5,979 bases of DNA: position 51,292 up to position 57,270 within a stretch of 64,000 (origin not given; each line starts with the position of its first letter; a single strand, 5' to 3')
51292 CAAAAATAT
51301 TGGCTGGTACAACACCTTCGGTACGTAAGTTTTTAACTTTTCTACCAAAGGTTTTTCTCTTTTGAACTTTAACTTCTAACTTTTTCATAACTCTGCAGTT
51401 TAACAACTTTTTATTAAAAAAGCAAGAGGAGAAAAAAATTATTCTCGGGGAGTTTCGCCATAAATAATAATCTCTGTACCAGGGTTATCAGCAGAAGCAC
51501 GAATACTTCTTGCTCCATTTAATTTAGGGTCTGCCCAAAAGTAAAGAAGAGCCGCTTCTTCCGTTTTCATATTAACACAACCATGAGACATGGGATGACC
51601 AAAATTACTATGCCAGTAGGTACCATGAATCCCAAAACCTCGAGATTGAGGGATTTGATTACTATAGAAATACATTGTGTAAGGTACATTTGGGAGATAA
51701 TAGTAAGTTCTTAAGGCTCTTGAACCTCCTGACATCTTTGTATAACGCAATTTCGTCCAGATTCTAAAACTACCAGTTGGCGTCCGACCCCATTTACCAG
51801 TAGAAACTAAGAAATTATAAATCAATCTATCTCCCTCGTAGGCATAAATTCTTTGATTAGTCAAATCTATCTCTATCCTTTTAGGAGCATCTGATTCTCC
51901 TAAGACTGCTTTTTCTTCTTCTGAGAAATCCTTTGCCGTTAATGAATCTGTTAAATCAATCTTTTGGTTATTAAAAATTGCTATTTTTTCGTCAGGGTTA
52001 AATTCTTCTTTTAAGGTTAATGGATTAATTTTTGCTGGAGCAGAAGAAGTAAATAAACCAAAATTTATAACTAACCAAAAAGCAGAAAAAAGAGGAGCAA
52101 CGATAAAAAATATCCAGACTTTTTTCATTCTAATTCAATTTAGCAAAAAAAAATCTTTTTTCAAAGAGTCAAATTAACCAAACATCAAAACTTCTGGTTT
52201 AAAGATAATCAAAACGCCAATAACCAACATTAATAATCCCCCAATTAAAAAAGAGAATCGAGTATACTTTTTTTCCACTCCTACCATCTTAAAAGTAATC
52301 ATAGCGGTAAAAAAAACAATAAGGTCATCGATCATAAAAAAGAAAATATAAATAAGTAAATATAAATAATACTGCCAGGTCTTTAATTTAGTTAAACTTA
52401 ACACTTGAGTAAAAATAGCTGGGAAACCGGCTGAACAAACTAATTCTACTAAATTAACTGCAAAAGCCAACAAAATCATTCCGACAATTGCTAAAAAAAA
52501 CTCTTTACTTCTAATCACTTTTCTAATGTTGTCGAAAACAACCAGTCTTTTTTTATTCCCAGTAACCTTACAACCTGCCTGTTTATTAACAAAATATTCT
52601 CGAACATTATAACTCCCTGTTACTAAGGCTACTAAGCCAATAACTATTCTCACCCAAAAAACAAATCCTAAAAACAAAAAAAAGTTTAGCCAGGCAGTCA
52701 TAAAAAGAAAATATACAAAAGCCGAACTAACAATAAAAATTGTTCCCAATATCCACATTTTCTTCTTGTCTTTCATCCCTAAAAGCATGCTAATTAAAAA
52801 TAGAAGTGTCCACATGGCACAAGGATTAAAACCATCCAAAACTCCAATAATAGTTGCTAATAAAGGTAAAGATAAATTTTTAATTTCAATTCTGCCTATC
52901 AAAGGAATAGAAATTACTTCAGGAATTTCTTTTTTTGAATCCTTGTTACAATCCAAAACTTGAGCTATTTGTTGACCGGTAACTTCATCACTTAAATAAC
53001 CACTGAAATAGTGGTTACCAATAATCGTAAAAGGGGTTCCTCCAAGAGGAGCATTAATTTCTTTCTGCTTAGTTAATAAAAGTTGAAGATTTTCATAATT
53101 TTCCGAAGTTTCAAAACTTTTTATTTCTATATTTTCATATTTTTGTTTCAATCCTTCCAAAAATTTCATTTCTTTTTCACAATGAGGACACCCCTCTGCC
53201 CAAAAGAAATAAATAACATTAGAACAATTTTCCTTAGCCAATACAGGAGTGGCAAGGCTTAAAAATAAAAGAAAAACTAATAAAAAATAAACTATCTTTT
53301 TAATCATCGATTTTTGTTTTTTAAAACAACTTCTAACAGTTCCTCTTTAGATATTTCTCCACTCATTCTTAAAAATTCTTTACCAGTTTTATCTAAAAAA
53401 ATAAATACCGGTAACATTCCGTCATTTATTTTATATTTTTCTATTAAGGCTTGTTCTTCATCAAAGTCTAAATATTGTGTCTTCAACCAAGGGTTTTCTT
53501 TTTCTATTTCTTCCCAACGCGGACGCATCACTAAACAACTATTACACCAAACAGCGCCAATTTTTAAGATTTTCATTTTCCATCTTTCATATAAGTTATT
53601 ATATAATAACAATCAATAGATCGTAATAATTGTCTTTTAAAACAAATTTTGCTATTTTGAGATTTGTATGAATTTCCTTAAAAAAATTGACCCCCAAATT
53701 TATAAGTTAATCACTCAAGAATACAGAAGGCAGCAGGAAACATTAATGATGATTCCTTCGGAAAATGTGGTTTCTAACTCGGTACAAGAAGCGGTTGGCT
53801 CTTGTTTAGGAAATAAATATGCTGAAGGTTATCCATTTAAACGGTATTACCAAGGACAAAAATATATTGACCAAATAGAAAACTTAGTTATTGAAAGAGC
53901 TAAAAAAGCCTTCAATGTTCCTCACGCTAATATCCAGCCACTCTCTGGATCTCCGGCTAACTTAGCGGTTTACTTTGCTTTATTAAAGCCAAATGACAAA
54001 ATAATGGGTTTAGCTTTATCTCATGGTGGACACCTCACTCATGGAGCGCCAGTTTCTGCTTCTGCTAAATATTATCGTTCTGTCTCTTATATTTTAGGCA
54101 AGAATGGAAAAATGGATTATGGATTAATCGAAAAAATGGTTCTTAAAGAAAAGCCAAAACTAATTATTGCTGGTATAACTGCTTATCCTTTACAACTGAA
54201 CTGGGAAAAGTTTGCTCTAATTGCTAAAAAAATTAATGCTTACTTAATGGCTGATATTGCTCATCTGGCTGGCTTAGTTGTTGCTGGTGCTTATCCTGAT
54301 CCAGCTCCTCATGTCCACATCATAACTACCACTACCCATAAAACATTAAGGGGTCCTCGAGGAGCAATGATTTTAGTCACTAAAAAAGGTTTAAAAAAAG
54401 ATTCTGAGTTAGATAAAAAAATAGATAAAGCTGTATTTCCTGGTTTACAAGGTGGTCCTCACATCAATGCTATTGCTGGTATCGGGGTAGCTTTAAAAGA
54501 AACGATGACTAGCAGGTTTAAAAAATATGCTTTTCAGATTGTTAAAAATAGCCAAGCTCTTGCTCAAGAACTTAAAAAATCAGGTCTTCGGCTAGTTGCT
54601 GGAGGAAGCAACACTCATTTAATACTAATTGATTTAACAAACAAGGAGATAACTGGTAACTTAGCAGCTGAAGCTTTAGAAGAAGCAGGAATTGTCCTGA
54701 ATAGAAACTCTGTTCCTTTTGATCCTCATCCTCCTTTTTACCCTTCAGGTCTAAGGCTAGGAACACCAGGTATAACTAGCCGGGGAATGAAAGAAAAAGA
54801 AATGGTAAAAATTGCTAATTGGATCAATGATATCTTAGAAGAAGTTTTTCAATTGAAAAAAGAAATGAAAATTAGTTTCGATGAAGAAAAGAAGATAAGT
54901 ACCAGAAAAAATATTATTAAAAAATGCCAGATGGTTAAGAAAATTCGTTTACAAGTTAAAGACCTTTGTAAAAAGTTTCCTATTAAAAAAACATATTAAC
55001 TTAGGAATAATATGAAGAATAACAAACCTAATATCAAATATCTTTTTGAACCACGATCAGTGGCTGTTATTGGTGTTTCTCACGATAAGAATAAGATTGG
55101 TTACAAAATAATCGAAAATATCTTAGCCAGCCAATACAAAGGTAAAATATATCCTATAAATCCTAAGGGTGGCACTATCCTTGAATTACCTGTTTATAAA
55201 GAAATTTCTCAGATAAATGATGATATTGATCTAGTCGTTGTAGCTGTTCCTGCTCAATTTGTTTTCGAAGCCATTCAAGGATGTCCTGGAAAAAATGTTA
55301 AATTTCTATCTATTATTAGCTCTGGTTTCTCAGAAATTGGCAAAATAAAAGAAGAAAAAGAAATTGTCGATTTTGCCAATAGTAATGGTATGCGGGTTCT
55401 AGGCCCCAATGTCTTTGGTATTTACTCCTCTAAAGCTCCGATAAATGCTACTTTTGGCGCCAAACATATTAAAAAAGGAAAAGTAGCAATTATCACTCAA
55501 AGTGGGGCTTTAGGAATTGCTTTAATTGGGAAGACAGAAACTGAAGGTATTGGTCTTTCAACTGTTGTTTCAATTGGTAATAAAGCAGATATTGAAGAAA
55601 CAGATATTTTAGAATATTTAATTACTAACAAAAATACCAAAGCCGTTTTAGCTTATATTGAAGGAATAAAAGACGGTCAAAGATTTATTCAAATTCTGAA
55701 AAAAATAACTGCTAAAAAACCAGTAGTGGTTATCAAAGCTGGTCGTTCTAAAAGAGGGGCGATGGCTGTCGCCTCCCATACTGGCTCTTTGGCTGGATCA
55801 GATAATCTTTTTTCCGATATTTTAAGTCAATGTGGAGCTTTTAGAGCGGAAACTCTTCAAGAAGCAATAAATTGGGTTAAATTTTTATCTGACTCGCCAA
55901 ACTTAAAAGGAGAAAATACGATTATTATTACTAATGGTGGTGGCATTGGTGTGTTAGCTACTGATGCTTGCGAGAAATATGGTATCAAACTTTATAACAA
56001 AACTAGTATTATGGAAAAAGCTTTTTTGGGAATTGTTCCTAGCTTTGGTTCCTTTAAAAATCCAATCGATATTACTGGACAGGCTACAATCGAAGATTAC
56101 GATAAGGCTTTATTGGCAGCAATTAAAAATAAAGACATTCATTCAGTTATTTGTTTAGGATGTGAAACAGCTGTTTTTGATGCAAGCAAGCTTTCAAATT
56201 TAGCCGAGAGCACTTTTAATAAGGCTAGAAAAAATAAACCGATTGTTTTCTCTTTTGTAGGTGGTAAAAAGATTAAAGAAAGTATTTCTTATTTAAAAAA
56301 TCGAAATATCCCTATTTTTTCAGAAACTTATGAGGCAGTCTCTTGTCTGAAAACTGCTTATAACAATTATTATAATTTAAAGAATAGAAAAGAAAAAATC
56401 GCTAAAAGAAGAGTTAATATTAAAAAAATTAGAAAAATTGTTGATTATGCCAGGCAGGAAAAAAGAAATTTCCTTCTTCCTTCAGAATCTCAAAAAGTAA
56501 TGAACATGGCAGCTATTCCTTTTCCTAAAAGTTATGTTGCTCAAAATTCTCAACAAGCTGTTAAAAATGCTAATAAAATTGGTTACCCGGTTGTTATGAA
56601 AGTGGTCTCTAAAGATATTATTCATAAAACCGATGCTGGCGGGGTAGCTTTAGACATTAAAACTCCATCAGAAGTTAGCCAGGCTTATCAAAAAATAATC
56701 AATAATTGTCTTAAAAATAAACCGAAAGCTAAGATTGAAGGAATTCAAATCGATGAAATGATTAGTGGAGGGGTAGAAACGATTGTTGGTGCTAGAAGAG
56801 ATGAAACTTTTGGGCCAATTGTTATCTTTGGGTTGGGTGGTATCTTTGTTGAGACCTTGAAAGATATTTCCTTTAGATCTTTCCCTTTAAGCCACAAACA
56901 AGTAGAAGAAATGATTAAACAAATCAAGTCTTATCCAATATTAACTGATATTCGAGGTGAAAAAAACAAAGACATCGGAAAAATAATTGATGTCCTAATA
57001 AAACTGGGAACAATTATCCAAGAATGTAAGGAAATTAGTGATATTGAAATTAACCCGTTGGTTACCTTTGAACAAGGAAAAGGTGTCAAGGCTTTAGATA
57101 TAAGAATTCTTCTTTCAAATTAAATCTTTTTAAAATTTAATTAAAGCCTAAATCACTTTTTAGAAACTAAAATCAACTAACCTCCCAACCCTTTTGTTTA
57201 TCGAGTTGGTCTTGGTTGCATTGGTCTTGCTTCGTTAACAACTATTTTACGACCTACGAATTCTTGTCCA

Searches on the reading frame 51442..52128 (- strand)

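Call 32: search_protein_families(library=pfam, proteins=[window:51442-52128:-])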
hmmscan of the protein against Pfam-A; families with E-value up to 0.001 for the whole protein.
window:51442-52128:- (229 aa): 1 family
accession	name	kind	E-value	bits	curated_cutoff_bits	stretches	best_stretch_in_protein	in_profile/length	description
PF03734.19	YkuD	-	1.7e-22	81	23.4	1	83-216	2-140/146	L,D-transpeptidase catalytic domain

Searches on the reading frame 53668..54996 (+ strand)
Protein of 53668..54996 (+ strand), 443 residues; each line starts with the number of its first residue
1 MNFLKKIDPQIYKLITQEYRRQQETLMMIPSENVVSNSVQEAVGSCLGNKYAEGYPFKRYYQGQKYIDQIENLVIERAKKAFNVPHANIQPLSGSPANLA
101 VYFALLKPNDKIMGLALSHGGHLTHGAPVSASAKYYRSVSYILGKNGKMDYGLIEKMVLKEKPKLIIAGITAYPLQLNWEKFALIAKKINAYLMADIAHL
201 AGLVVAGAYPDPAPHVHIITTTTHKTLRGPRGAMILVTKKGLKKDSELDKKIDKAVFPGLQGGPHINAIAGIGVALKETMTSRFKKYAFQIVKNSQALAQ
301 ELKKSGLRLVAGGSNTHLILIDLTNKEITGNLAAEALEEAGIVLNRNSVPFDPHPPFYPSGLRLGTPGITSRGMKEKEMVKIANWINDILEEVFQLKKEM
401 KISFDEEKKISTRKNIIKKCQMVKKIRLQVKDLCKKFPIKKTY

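Call 32: search_protein_families(library=pfam, proteins=[window:53668-54996:+])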
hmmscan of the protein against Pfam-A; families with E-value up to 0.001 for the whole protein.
window:53668-54996:+ (443 aa): 2 families
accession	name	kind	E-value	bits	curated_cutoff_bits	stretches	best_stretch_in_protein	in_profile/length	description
PF00464.25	SHMT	-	1.6e-149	498.3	27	1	4-386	1-399/399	Serine hydroxymethyltransferase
PF00155.27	Aminotran_1_2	-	2e-08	34.3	19.7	1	61-374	38-354/361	Aminotransferase class I and II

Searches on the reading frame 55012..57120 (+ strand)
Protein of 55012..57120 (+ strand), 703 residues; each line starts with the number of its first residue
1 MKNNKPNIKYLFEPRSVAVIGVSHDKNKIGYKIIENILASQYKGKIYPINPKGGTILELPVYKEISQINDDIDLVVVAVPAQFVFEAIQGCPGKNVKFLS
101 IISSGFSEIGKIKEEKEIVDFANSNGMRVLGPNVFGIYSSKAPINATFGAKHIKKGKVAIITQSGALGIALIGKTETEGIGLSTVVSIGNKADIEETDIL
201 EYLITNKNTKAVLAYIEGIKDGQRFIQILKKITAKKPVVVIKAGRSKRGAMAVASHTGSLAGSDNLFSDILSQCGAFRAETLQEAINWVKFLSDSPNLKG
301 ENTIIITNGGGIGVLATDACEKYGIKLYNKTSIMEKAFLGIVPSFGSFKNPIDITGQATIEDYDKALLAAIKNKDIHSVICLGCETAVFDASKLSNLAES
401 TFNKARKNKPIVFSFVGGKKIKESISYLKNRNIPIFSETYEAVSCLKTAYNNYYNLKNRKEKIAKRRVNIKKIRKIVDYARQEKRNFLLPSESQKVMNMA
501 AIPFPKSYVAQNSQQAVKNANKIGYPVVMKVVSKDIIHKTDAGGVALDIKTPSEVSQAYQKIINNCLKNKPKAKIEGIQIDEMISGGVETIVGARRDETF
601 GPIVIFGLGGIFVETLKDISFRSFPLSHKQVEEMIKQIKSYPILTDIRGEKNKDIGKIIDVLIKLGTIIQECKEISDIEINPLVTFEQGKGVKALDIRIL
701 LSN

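Call 32: search_protein_families(library=pfam, proteins=[window:55012-57120:+])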
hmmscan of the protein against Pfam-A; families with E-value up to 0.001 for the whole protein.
window:55012-57120:+ (703 aa): 7 families
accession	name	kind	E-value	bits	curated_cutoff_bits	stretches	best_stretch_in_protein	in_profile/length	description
PF13549.11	ATP-grasp_5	-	1.9e-71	240.4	27.6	1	480-700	2-220/221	ATP-grasp domain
PF13607.11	Succ_CoA_lig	-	1.1e-49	168.1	27.4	1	155-292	1-138/138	Succinyl-CoA ligase like flavodoxin domain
PF13380.12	CoA_binding_2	-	2e-20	73.8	22.8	1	15-137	1-113/116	CoA binding domain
PF19045.5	Ligase_CoA_2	-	4.5e-18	66.2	23.7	1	304-448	2-150/162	Ligase-CoA domain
PF02629.25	CoA_binding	-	5.7e-13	49.9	22.3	1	13-105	2-97/97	CoA binding domain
PF16160.10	DUF4866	-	2.7e-06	27.4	25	1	359-457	46-143/247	Domain of unknown function (DUF4866)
PF08442.15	ATP-grasp_2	-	1.5e-05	25.2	29.5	1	492-684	6-201/202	ATP-grasp domain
